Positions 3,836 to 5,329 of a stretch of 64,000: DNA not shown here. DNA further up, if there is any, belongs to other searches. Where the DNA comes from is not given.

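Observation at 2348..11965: Divergent glycosylation locus: GT2 + YdjC deacetylase + PIG-V-type GT-C opposite methyltransferase, 1315-aa sigma-54 activator and TMTC-like TPR GT-C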

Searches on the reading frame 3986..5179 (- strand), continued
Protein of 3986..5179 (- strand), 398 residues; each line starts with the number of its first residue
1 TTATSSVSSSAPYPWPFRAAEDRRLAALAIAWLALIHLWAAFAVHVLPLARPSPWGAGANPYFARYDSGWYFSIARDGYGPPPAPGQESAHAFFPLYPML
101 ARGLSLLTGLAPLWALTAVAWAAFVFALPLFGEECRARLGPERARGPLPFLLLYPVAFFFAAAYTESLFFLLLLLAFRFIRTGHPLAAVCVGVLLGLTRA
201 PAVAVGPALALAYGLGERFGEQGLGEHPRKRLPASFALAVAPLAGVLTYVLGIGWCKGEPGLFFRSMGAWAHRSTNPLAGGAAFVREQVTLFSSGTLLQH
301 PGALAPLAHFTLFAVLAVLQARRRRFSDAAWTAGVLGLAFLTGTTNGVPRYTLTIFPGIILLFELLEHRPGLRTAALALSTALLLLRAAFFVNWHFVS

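Call 46: find_encoding_contigs(protein=P0084, flank=10000, max_places=2)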
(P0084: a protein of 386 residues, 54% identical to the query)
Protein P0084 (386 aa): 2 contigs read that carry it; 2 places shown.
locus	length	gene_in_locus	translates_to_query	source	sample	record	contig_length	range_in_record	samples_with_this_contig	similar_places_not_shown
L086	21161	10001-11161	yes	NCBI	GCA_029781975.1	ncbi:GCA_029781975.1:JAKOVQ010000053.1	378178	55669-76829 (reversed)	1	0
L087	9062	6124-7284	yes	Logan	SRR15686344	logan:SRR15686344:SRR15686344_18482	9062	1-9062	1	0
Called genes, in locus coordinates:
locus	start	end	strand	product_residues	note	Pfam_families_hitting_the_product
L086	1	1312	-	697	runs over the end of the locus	PF13428:TPR_14 (faint), PF23914:TPR_CcmH_CycH (faint), PF24575:TPR_Slam (faint), PF13431:TPR_17 (faint), PF13432:TPR_16 (weak), PF00515:TPR_1 (faint), PF07719:TPR_2 (faint), PF14559:TPR_19 (weak), +3 more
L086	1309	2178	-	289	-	PF00528:BPD_transp_1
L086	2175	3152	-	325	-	PF19300:BPD_transp_1_N, PF00528:BPD_transp_1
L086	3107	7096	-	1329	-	PF00158:Sigma54_activat, PF07728:AAA_5, PF14532:Sigma54_activ_2, PF25601:AAA_lid_14, PF02954:HTH_8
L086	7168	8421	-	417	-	PF00275:EPSP_synthase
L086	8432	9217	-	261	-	PF00149:Metallophos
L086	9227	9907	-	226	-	PF13489:Methyltransf_23, PF08241:Methyltransf_11, PF08242:Methyltransf_12, PF13649:Methyltransf_25, PF13847:Methyltransf_31 (weak)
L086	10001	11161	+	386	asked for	-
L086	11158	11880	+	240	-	PF00535:Glycos_transf_2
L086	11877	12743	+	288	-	PF04794:YdjC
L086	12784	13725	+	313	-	PF00005:ABC_tran, PF13304:AAA_21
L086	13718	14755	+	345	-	PF12698:ABC2_membrane_3, PF01061:ABC2_membrane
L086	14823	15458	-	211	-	-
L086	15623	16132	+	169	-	PF13801:Metal_resist, PF07813:LTXXQ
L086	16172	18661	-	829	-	PF22494:choice_anch_I (faint), PF07676:PD40 (faint), PF08450:SGL (weak), PF25174:Beta-prop_THOC3, PF21783:YNCE (weak), PF10282:Lactonase (weak), PF04185:Phosphoesterase (weak)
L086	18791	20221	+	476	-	PF00890:FAD_binding_2 (weak), PF01134:GIDA (weak), PF01494:FAD_binding_3 (faint), PF03486:HI0933_like (faint), PF07992:Pyr_redox_2, PF12831:FAD_oxidored (weak), PF00070:Pyr_redox, PF02852:Pyr_redox_dim, +3 more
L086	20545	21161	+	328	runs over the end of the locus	PF13582:Reprolysin_3 (weak), PF05572:Peptidase_M43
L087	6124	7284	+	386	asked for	-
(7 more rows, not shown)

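Call 53: search_protein_families(library=pfam, alignment_id=A2, max_evalue=0.01)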
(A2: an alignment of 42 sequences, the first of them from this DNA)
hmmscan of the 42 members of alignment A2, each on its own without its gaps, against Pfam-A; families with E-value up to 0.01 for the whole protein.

A. member 1, seq(389 aa): 0 families

B. families by the number of members that match (of 42 scanned): 2 families
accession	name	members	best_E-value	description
PF04188.19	Mannosyl_trans2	24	6.5e-08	Mannosyltransferase (PIG-V)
PF13231.12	PMT_2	1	2.6e-05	Dolichyl-phosphate-mannose-protein mannosyltransferase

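Call 78: fold_search(model_id=the predicted structure, library=pdb)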
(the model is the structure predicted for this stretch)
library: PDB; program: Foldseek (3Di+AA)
matches with E <= 10: 294; with E <= 0.001: 0
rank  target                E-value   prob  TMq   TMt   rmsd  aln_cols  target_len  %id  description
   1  6c26_A                4.4e-03  1.00  0.42  0.28  13.8       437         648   12  The Cryo-EM structure of a eukaryotic oligosaccharyl transferase complex (released 2018-01-31)
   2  8pn9_A                5.4e-03  1.00  0.43  0.29  14.2       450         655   10  Structure of human oligosaccharyltransferase OST-A complex bound to NGI-1 (released 2024-05-08)
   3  9n9j_I                6.1e-03  1.00  0.45  0.28  13.8       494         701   11  Structure of a GRP94 folding intermediate engaged with a CCDC134- and FKBP11-bound secretory translocon (released 2025-11-19)
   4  8age_A                9.2e-03  1.00  0.47  0.31  13.7       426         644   12  Structure of yeast oligosaccharylransferase complex with acceptor peptide bound (released 2022-12-07)
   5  8b6l_I                1.0e-02  1.00  0.43  0.28  15.3       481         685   12  Subtomogram average of the human Sec61-TRAP-OSTA-translocon (released 2022-12-07)
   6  6s7o_A                1.1e-02  1.00  0.43  0.29  13.7       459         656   11  Cryo-EM structure of human oligosaccharyltransferase complex OST-A (released 2019-12-18)
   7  8agb_A                1.1e-02  1.00  0.44  0.31  13.8       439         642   11  Structure of yeast oligosaccharylransferase complex with lipid-linked oligosaccharide bound (released 2022-12-07)
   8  9s6s_A                1.4e-02  1.00  0.44  0.34  10.1       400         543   14  Ternary cryo-EM structure of human ALG9 with Dol25-PP-GlcNAc2Man6, Dol25-P-Man and Fab (released 2026-03-18)
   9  5ogl_A                1.5e-02  1.00  0.48  0.30  10.9       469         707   12  Structure of bacterial oligosaccharyltransferase PglB in complex with an acceptor peptide and an lipid-linked oligosac (released 2017-10-25)
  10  8if8_C                1.5e-02  0.99  0.32  0.24  16.8       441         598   16  Arabinosyltransferase AftA (released 2023-05-31)
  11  7oci_F                1.9e-02  1.00  0.45  0.30  13.4       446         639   12  Cryo-EM structure of yeast Ost6p containing oligosaccharyltransferase complex (released 2022-02-16)
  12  6gxc_A                2.0e-02  1.00  0.46  0.28  11.5       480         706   13  Bacterial oligosaccharyltransferase PglB in complex with an inhibitory peptide and a reactive lipid-linked oligosaccha (released 2018-11-14)
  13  9s6u_A                2.1e-02  1.00  0.46  0.35   9.5       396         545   15  Ternary cryo-EM structure of human ALG9 with Dol25-PP-GlcNAc2Man8, Dol25-P-Man and Fab (released 2026-03-18)
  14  6s7t_A                2.1e-02  1.00  0.46  0.29  11.4       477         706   11  Cryo-EM structure of human oligosaccharyltransferase complex OST-B (released 2019-12-18)
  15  5f15                  2.8e-02  1.00  0.48  0.37   7.7       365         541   15  Crystal Structure of ArnT from Cupriavidus metallidurans bound to Undecaprenyl phosphate (released 2016-02-17)
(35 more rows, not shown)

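Call 81: search_protein_families(library=pfam, proteins=[L047:7507-9003:+, L047:9947-11113:+, L047:10891-11907:+, L047:11823-13016:+, L047:13004-13747:+, L047:13747-14121:+, L047:14122-14580:-, L047:14710-15753:+, L047:9003-9950:-], max_evalue=0.001)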
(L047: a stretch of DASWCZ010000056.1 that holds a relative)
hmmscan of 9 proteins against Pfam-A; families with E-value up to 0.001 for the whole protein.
L047:7507-9003:+ (498 aa): 3 families
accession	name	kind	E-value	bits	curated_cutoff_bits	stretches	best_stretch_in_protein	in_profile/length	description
PF04679.21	DNA_ligase_A_C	-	2.1e-29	102.2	27.5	1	396-487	2-94/94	ATP dependent DNA ligase C terminal region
PF01068.26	DNA_ligase_A_M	-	8.5e-28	97.9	26.2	1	203-377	1-204/204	ATP dependent DNA ligase domain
PF09414.15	RNA_ligase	-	0.00011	22.9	27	1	218-377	3-171/171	RNA ligase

L047:9947-11113:+ (388 aa): 1 family
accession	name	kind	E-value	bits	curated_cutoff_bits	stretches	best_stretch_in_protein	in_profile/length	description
PF04188.19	Mannosyl_trans2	-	4.6e-05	23.4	22.4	1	88-203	79-205/443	Mannosyltransferase (PIG-V)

L047:10891-11907:+ (338 aa): 7 families
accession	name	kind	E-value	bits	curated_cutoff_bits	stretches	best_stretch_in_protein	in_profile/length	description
PF08241.18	Methyltransf_11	-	2.9e-19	69.9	21.2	1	117-206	1-94/95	Methyltransferase domain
PF13649.12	Methyltransf_25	-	2.2e-16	60.8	27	1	116-203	1-97/97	Methyltransferase domain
PF13847.12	Methyltransf_31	-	2.8e-12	47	27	1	115-211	6-113/145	Methyltransferase domain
PF13489.12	Methyltransf_23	-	1.6e-11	44.7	27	1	96-233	6-124/164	Methyltransferase domain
PF08242.18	Methyltransf_12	-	3.5e-10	40.9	30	1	117-205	1-98/98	Methyltransferase domain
PF07021.18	MetW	-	2.4e-05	24.5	21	1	114-200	15-103/193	Methionine biosynthesis protein MetW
PF01209.24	Ubie_methyltran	-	2.9e-05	24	20.1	1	114-206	49-150/233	ubiE/COQ5 methyltransferase family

L047:11823-13016:+ (397 aa): 3 families
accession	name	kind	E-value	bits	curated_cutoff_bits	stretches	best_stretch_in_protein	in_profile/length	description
PF01041.23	DegT_DnrJ_EryC1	-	1.6e-121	406.3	19.8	1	37-392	4-359/360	DegT/DnrJ/EryC1/StrS aminotransferase family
PF00155.27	Aminotran_1_2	-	1.3e-06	28.3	19.7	1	60-181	44-187/361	Aminotransferase class I and II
PF01212.27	Beta_elim_lyase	-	0.00026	20.9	27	1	61-290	35-269/288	Beta-eliminating lyase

L047:13004-13747:+ (247 aa): 3 families
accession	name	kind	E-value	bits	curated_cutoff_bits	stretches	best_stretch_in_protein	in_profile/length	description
PF00535.33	Glycos_transf_2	-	5.7e-36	124.4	23.3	1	18-178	1-167/168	Glycosyl transferase family 2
PF13641.12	Glyco_tranf_2_3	-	4.4e-07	30.6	27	1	15-121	1-114/230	Glycosyltransferase like family 2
PF10111.15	Glyco_tranf_2_2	-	1.1e-05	25.5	27.3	1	19-119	2-107/276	Glycosyltransferase like family 2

L047:13747-14121:+ (124 aa): 2 families
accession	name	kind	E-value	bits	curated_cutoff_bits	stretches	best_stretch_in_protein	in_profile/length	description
PF14667.12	Polysacc_synt_C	-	3.4e-09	37.2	28.7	1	13-118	2-111/111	Polysaccharide biosynthesis C-terminal domain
PF07883.17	Cupin_2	-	1.1e-06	28.7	27.2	1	36-96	5-58/70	Cupin domain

L047:14122-14580:- (152 aa): 1 family
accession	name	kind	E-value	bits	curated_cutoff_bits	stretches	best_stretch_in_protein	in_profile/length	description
PF14539.12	DUF4442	-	1.8e-19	70.7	25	1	12-147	7-132/132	Domain of unknown function (DUF4442)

L047:14710-15753:+ (347 aa): 1 family
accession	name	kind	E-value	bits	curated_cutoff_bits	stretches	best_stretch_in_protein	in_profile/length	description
PF04055.27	Radical_SAM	-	3.4e-11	44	29.5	1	78-215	2-140/166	Radical SAM superfamily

L047:9003-9950:- (316 aa): 0 families

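Call 83: search_solved_structures(query=L047:11113-11907:+, max_evalue=0.01)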
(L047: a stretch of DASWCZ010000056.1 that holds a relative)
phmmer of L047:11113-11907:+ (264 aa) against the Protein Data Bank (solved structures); distinct sequences matched with E-value up to 0.01: 40.
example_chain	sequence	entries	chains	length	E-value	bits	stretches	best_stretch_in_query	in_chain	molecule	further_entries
3bus_A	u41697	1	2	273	2.8e-09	40.1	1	40-132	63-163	Methyltransferase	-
6uv6_A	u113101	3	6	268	4.1e-09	39.5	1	32-132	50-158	D-glucose O-methyltransferase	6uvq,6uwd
1vlm_A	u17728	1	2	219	6.3e-09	38.9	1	40-169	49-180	SAM-dependent methyltransferase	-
2avn_A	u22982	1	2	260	7.1e-09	38.8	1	40-151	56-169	ubiquinone/menaquinone biosynthesis methyltransferase-related protein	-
2gs9_A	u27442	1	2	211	7.7e-09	38.7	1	21-135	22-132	Hypothetical protein TT1324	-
8zc8_A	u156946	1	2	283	1.1e-08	38.2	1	39-133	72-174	MitM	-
21zq_A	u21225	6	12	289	1.1e-08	38.1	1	39-133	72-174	MitM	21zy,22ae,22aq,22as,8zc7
5gm1_A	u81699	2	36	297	3.3e-08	36.6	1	40-135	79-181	O-methylransferase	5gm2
6uak_A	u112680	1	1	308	3.9e-08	36.4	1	40-142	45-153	SAM dependent methyltransferase LahSB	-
1ve3_A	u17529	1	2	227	2.3e-07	33.8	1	36-132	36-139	hypothetical protein PH0226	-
9fce_A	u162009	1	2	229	5.9e-07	32.5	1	26-132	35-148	SAM dependent methyltransferase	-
3l8d_A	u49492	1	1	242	1.2e-06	31.5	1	38-130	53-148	Methyltransferase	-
1wzn_A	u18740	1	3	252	1.6e-06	31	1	21-155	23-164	SAM-dependent methyltransferase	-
8ys9_A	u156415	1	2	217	2.7e-06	30.3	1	11-132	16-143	Phosphatidylethanolamine N-methyltransferase/phosphatidyl-N-methylethanolamine N-methyltra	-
7qcb_A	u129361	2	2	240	8.5e-06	28.7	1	40-132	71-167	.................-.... 27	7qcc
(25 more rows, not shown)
